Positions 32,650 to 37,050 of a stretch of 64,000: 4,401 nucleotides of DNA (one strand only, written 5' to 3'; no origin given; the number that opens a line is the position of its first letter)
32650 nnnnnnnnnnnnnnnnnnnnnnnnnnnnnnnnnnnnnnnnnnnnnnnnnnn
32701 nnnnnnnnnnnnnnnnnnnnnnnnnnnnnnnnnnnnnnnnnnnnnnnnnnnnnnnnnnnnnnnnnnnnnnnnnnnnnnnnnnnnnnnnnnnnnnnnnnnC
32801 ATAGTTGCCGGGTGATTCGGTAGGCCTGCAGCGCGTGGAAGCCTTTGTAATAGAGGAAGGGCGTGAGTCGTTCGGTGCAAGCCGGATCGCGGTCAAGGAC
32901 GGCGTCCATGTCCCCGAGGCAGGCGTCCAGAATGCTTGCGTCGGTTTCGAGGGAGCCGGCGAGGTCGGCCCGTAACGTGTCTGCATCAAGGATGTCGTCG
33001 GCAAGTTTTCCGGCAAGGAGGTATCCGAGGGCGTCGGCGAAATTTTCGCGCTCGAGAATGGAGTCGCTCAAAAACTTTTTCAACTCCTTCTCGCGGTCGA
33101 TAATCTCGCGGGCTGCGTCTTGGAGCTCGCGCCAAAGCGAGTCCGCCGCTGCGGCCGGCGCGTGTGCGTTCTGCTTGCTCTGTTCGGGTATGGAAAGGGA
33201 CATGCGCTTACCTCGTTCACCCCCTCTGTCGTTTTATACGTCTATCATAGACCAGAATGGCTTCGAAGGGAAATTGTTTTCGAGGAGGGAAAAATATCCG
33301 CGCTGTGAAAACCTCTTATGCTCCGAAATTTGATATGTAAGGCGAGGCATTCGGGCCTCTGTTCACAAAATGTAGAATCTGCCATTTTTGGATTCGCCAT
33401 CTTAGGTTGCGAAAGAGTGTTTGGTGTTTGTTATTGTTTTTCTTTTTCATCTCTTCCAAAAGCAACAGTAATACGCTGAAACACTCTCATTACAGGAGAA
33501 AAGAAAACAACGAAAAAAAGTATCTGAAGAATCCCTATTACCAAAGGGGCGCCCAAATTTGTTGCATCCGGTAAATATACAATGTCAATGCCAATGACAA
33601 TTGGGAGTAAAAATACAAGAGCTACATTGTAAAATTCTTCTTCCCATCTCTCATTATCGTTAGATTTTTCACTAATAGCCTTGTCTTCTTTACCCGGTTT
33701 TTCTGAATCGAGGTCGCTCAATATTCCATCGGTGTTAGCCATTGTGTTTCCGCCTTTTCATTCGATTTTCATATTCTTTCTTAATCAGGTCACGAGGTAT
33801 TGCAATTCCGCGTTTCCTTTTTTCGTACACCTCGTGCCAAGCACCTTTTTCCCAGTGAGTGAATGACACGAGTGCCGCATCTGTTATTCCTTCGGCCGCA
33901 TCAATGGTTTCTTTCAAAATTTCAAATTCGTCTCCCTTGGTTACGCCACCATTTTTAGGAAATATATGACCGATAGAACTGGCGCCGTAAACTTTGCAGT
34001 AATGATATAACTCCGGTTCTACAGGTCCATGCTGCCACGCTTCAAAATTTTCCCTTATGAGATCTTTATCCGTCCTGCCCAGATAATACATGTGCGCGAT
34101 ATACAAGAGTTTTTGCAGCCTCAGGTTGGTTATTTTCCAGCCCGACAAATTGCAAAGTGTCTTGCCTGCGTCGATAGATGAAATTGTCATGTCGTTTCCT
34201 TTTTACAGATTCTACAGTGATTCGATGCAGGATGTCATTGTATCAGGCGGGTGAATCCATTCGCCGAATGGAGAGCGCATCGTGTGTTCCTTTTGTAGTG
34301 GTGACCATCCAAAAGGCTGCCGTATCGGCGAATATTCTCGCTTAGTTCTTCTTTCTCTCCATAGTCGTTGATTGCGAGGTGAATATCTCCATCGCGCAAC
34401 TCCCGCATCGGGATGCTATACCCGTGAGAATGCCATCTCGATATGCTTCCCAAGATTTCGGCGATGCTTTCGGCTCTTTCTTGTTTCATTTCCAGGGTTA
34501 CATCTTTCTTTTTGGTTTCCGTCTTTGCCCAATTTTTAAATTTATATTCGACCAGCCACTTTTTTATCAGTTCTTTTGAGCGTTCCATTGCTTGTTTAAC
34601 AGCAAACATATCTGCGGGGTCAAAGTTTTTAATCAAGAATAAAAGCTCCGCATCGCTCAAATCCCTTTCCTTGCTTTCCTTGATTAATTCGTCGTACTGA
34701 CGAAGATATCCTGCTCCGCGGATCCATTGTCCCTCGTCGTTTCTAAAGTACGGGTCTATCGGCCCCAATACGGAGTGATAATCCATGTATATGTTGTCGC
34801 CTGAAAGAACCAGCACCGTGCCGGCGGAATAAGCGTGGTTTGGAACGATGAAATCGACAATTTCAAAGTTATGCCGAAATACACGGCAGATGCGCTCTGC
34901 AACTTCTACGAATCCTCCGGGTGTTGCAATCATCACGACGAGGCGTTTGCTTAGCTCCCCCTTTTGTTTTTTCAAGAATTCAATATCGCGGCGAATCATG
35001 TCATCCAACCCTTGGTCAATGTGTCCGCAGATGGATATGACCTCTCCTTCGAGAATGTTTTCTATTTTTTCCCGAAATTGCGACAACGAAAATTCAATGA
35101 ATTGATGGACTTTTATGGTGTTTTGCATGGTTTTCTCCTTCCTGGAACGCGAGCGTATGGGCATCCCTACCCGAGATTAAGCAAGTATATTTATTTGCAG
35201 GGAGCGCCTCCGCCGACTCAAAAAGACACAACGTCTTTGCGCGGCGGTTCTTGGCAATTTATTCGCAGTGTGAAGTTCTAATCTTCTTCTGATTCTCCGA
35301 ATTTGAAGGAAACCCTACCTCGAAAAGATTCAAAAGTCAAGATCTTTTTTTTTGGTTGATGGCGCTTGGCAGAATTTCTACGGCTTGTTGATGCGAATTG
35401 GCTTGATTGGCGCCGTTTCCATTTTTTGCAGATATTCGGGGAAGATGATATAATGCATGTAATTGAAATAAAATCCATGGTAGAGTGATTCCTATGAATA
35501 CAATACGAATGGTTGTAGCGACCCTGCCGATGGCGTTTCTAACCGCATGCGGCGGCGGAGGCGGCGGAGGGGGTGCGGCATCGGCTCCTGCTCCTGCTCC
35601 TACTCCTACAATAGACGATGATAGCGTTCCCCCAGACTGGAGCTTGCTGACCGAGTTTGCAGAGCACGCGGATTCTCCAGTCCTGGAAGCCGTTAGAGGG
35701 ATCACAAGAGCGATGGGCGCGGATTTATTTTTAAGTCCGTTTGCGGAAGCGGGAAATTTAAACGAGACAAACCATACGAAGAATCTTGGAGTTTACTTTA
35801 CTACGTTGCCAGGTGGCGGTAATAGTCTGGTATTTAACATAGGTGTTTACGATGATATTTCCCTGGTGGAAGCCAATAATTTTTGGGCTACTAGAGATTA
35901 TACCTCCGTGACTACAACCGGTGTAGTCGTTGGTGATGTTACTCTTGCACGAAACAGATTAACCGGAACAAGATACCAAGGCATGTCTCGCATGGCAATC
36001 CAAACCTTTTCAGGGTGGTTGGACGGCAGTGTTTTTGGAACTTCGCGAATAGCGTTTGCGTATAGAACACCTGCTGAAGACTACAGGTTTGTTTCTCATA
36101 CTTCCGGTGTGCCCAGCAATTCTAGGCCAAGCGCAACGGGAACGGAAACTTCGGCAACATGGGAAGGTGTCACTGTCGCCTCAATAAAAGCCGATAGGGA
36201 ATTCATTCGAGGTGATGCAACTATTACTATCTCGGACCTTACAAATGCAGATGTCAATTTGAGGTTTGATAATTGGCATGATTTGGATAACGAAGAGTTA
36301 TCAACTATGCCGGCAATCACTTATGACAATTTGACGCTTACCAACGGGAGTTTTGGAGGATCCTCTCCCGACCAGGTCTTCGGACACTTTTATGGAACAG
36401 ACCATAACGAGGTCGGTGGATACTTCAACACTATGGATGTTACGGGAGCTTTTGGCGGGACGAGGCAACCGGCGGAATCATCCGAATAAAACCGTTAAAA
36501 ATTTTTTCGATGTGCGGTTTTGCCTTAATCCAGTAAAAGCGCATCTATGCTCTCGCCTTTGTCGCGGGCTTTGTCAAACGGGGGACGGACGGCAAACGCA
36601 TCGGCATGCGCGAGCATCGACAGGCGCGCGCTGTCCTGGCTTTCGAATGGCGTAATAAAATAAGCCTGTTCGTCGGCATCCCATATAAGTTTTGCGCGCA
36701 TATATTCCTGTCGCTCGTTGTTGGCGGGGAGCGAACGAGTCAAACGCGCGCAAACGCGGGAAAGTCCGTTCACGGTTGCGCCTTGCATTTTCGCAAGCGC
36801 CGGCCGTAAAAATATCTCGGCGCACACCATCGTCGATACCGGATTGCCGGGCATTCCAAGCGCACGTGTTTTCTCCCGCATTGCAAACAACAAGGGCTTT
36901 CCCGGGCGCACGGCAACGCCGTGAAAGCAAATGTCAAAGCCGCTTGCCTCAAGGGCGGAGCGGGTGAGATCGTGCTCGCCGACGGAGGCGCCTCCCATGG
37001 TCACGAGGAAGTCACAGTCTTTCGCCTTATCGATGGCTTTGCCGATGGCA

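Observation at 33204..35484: AT-rich islet with a three-gene cassette: SDH-family serine protease, Panacea (SocA-like) protein and a small 2-TM protein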

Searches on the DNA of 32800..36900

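Call 86: search_rna_families(source=window, start=32800, end=36900, threshold=evalue, max_evalue=0.1)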
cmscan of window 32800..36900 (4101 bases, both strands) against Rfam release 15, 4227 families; matches with E-value up to 0.1: 0.
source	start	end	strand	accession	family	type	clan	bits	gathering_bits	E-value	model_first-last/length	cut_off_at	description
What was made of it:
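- Tried and rejected: Rfam at a permissive threshold across 32,800-36,900: nothing (call 86).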

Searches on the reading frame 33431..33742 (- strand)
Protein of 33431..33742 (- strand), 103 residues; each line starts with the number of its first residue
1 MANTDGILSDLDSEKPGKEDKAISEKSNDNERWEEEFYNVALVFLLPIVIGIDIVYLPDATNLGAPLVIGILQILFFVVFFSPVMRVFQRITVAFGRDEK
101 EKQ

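Call 3: search_protein_families(library=pfam, proteins=[window:33431-33742:-], max_evalue=1)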
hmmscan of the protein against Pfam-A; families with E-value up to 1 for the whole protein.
window:33431-33742:- (103 aa): 1 family
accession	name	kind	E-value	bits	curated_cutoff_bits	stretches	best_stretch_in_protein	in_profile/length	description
PF00507.24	Oxidored_q4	-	0.056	14.1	23.3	1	26-81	31-84/99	NADH-ubiquinone/plastoquinone oxidoreductase, chain 3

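Call 4: search_protein_families(library=padloc, proteins=[window:33431-33742:-], max_evalue=1)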
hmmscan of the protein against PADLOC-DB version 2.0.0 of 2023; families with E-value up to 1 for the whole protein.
window:33431-33742:- (103 aa): 0 families

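Call 14: find_homologous_proteins(query=window:33431-33742:-, max_evalue=0.1)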
Query window:33431-33742:- (103 aa): 1 proteins with E <= 0.1 among 5 candidates.
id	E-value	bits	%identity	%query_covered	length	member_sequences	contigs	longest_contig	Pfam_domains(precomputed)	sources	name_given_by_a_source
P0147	6.6e-59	214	98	100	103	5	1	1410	-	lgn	-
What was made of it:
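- Tried and rejected: Word-indexed homology search with the TM protein found only its own cluster (call 14).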

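Call 66: search_protein_representatives(protein=window:33431-33742:-)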
Query: 103 residues. Proteins with E-value up to 0.001 (for the whole library): 8; up to 1e-10: 4; up to 1e-30: 0. The best 8 are listed.
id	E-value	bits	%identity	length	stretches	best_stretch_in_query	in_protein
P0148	1.6e-22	95.5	53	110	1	1-98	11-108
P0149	4.7e-22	93.9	47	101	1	6-101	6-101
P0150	2.1e-18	82.2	46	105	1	17-97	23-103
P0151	3.0e-13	65.7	47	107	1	25-98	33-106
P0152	2.3e-06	43.6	41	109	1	6-79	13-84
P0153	6.1e-06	42.2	25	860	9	26-58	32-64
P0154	9.3e-06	41.7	39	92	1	21-97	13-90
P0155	1.4e-04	37.8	33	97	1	23-98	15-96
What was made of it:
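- Closest known: PanA–PanT toxin–antitoxin systems with membrane-depolarising toxins. Different: Its close family is small: 7 relatives among 1.84 billion representative proteins by single-sequence search (call 66).
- Tried and rejected: An exhaustive phmmer search found 7 relatives (call 66).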

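Call 74: search_protein_families(library=ncbifam, proteins=[window:33431-33742:-], max_evalue=0.01)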
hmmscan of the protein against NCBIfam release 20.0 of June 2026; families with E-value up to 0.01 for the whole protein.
window:33431-33742:- (103 aa): 0 families

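Call 75: search_protein_families(library=phrogs, proteins=[window:33431-33742:-], max_evalue=0.01)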
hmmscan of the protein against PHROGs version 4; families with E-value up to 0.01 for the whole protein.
window:33431-33742:- (103 aa): 0 families

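Call 92: list_cluster_members(proteins=[P0148, P0149, P0150, P0151, P0152, P0154, P0155, L011:4344-4685:+, L102:702-1046:+, L133:1953-2318:+])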
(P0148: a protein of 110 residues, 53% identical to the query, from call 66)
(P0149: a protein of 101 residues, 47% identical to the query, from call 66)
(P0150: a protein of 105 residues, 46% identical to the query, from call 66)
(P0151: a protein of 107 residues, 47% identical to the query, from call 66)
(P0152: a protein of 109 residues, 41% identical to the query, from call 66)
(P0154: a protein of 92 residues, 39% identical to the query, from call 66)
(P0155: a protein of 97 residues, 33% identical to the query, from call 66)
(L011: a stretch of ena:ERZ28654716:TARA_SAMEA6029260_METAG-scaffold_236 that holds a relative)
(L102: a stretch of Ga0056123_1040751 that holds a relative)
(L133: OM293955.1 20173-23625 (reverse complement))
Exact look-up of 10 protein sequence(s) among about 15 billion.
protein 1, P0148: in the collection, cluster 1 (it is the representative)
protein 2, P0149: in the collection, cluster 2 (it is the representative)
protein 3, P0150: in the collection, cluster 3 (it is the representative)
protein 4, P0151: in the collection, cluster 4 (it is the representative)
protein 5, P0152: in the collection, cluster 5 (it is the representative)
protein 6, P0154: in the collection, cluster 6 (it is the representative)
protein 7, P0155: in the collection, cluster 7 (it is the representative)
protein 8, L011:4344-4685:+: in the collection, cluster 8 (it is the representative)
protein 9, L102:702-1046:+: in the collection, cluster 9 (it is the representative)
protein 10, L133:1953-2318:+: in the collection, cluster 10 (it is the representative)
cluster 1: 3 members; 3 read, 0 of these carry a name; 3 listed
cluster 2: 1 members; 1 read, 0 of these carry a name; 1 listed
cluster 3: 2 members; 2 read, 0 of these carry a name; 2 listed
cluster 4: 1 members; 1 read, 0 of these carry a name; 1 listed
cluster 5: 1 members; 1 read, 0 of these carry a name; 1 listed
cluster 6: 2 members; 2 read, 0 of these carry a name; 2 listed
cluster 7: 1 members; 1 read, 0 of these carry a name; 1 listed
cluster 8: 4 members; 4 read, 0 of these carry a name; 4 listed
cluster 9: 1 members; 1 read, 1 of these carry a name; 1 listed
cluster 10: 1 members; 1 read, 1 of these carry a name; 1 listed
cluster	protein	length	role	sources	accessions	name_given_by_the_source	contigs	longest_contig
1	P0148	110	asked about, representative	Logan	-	-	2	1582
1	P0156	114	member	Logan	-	-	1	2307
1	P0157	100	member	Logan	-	-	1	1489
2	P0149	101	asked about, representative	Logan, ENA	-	-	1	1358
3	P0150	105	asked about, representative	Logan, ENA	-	-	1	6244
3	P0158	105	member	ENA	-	-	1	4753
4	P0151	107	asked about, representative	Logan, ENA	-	-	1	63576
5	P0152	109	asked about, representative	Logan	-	-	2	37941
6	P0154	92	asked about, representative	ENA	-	-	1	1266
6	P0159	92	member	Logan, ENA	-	-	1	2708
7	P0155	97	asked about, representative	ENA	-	-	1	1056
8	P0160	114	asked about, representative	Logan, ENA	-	-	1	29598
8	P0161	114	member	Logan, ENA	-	-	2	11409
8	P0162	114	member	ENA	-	-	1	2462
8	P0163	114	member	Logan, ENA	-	-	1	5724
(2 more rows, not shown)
